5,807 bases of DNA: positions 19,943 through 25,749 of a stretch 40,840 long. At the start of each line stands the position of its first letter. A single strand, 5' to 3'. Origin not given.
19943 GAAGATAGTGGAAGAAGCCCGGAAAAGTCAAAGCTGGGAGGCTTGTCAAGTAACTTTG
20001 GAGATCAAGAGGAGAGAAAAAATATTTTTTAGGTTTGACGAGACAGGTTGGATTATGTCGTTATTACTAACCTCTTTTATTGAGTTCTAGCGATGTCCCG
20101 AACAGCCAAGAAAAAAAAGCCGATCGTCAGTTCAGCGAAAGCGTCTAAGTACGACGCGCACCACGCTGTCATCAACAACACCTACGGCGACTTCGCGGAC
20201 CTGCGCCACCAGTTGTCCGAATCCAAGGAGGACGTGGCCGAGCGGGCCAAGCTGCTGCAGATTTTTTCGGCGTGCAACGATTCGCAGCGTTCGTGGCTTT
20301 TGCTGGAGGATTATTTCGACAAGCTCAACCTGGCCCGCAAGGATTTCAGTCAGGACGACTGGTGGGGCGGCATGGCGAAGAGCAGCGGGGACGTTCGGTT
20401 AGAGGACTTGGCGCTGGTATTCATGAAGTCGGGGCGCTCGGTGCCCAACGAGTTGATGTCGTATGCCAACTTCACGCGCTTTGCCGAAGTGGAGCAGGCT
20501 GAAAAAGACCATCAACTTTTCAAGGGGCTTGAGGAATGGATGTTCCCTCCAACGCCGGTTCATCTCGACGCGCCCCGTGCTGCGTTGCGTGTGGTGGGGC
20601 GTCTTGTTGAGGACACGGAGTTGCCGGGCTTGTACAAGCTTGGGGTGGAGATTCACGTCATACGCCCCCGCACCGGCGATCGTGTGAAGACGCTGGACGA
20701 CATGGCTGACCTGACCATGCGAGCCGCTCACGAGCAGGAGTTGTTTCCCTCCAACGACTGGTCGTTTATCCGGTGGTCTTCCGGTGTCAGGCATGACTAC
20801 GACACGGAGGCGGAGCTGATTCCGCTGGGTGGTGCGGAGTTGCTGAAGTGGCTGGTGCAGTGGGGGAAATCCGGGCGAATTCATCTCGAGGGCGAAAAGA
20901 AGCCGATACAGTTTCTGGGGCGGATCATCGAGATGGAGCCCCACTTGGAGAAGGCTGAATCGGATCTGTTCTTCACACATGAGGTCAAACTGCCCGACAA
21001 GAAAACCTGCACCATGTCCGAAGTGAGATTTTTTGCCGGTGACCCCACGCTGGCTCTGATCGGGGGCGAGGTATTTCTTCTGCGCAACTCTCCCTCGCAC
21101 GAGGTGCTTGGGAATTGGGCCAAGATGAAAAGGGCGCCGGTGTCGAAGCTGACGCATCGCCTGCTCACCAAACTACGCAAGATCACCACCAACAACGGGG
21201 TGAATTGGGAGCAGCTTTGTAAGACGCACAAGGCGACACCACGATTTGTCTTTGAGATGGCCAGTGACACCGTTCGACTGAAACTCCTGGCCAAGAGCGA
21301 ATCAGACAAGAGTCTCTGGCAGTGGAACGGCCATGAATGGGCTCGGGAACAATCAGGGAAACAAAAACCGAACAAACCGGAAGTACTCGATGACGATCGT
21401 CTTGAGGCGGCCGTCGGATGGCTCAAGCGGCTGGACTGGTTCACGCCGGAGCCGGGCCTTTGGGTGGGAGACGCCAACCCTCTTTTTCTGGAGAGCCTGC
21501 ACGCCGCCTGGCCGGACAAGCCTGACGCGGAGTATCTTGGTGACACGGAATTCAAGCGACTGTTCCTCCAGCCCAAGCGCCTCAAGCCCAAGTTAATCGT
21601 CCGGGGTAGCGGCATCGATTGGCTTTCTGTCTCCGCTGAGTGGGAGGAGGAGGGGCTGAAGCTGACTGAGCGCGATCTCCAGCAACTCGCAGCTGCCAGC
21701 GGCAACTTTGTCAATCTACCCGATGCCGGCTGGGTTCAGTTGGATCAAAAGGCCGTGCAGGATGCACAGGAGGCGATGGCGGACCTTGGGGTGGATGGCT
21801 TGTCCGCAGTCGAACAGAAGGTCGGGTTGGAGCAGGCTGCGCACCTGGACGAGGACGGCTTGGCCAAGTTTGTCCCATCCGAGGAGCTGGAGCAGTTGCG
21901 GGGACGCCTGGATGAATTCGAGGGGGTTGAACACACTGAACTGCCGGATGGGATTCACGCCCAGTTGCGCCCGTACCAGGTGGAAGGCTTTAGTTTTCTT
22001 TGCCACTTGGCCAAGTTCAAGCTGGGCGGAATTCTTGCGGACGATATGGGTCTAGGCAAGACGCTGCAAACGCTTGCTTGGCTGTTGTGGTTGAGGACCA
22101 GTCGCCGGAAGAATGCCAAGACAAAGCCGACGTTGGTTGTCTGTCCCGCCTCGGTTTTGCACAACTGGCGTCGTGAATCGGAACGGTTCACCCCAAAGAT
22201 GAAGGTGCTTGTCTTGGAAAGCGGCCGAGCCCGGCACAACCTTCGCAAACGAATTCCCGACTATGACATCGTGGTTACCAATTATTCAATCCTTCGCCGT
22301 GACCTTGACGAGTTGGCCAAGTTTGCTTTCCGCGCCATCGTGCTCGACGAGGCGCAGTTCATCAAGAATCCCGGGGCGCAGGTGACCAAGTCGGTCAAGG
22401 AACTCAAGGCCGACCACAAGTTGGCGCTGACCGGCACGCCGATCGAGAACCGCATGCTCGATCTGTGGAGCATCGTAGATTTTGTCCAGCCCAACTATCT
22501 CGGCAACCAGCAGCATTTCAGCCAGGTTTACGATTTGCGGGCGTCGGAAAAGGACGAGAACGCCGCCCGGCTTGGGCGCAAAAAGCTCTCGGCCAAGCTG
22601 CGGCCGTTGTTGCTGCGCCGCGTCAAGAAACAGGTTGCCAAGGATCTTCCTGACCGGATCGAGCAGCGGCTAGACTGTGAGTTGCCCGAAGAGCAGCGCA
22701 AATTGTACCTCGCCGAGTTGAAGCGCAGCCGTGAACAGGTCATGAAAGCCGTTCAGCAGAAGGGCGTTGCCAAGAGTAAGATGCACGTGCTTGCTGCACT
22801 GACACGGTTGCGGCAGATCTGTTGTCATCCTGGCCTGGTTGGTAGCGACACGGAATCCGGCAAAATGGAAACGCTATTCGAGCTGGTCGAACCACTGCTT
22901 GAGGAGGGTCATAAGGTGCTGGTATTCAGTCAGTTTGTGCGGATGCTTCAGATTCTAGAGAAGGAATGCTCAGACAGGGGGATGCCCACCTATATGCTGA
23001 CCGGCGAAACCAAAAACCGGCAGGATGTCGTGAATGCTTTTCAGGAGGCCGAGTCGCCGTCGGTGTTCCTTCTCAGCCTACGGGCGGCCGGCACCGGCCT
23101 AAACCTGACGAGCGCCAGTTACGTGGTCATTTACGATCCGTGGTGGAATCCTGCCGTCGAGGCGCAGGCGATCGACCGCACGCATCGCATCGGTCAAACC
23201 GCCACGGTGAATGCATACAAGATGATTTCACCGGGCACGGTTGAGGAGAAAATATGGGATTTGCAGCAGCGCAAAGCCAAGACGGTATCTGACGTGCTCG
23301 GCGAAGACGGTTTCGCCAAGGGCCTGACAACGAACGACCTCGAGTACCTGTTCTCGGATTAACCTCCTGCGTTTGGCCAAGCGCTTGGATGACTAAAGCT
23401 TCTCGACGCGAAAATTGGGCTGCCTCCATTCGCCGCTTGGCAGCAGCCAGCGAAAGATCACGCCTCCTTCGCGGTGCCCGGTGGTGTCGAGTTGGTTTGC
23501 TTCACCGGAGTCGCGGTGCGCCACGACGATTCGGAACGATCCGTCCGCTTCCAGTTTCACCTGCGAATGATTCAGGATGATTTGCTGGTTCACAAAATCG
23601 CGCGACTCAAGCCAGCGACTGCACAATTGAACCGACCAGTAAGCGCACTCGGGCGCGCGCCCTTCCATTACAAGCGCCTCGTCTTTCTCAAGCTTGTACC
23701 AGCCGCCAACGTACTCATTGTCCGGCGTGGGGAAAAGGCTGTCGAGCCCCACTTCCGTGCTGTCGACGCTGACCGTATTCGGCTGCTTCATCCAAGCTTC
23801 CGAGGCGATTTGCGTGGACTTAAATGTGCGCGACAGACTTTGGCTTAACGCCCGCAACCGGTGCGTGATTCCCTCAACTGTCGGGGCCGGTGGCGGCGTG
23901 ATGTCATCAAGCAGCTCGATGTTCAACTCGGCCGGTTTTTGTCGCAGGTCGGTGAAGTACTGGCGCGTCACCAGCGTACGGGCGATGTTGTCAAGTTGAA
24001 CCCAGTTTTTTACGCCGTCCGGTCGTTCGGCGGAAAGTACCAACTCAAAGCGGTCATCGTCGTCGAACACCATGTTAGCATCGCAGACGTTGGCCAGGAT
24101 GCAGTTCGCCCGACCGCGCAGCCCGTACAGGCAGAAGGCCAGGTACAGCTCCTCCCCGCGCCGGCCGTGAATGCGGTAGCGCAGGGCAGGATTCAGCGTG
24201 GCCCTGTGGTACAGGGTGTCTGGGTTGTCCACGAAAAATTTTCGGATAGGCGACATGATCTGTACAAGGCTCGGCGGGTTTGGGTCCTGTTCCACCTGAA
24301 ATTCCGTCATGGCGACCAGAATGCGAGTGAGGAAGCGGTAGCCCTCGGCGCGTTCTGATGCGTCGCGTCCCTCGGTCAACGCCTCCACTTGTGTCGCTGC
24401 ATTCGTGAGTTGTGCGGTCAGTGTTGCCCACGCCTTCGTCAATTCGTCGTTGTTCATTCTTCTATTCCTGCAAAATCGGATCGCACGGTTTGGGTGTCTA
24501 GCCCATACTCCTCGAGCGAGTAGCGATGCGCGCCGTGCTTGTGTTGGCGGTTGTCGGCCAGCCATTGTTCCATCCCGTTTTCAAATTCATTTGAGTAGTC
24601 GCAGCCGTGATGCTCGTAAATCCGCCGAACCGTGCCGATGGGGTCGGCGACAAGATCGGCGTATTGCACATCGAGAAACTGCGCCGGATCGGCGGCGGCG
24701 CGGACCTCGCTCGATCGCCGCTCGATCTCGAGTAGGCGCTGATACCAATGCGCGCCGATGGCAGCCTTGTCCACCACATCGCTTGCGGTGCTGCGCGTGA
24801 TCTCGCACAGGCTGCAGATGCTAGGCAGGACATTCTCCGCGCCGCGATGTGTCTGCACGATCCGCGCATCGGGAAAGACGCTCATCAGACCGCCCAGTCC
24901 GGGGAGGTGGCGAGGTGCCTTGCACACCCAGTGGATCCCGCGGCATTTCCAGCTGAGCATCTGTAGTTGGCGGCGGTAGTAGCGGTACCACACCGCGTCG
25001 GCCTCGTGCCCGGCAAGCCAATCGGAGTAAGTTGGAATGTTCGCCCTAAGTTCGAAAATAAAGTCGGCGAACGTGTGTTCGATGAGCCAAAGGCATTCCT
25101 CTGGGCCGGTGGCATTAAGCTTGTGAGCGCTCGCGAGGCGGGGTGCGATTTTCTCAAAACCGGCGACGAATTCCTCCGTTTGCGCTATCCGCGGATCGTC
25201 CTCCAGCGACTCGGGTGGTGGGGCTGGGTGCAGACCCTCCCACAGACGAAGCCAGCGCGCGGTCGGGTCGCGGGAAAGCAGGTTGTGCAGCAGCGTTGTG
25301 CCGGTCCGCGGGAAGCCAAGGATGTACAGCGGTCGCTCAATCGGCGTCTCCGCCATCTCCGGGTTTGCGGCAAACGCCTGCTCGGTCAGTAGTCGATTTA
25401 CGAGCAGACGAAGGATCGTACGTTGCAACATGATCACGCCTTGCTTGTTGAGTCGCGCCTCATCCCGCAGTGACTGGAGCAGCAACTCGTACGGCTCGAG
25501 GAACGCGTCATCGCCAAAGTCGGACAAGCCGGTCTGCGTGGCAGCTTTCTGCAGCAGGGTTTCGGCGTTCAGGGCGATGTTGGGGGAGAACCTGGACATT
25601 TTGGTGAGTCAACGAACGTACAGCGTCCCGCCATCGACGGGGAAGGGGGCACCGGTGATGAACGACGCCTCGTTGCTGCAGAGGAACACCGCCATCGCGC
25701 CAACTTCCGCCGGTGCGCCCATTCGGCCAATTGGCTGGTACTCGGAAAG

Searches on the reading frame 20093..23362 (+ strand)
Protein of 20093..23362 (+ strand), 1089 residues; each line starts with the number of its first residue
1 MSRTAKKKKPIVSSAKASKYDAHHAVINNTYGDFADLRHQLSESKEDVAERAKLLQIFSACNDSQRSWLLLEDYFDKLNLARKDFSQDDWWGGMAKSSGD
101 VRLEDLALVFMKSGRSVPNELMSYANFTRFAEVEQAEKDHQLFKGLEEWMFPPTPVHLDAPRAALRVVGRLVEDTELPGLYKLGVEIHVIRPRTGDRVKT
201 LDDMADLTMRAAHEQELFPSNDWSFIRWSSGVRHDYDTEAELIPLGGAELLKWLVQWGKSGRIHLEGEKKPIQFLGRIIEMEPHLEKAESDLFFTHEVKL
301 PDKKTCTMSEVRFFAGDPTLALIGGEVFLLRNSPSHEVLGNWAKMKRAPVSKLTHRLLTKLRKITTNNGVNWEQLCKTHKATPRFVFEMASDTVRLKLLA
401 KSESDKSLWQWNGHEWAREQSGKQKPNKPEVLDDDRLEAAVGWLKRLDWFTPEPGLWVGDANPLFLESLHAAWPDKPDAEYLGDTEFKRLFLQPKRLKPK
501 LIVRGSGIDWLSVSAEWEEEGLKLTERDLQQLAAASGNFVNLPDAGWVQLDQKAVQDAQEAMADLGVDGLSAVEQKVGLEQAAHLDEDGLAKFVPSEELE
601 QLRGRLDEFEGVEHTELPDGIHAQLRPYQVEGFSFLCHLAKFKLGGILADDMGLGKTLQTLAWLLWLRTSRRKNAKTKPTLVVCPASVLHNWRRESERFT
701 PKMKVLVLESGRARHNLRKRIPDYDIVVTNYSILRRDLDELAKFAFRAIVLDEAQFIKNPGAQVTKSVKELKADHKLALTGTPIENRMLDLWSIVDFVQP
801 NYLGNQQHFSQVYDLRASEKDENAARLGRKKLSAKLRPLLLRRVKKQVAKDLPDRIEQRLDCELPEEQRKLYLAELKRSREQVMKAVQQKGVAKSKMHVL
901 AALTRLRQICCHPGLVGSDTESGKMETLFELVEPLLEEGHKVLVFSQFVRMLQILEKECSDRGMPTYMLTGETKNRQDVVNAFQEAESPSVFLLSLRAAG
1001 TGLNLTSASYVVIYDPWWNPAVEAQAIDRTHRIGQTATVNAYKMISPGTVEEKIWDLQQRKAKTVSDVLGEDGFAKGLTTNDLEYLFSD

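Call 8: search_protein_families(library=pfam, proteins=[window:20093-23362:+])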
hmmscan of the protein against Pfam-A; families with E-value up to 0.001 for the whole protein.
window:20093-23362:+ (1089 aa): 4 families
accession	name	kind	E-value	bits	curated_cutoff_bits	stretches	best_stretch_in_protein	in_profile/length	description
PF00176.29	SNF2-rel_dom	-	3.8e-73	246.6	24.9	1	628-915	1-290/290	SNF2-related domain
PF00271.37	Helicase_C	-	1.1e-22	80.8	23.5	1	924-1034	2-110/110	Helicase conserved C-terminal domain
PF00270.35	DEAD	-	2e-06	28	26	1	651-786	22-163/167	DEAD/DEAH box helicase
PF12419.13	DUF3670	-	0.00051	20.2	27.6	0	521-572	78-128/136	SNF2 Helicase protein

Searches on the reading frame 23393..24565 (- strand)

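Call 8: search_protein_families(library=pfam, proteins=[window:23393-24565:-])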
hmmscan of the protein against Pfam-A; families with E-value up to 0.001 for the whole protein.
window:23393-24565:- (390 aa): 1 family
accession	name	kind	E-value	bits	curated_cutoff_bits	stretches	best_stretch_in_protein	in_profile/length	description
PF06742.16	DUF1214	-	3.2e-06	28.1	25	0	298-376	24-110/112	Protein of unknown function (DUF1214)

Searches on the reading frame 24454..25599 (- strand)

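Call 8: search_protein_families(library=pfam, proteins=[window:24454-25599:-])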
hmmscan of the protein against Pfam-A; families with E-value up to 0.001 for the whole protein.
window:24454-25599:- (381 aa): 2 families
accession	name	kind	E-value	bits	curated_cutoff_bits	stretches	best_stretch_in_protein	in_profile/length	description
PF13469.12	Sulfotransfer_3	-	5.6e-45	154.7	27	1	90-336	1-215/216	Sulfotransferase family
PF00685.33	Sulfotransfer_1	-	8.5e-06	25.8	22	0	283-345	138-194/255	Sulfotransferase domain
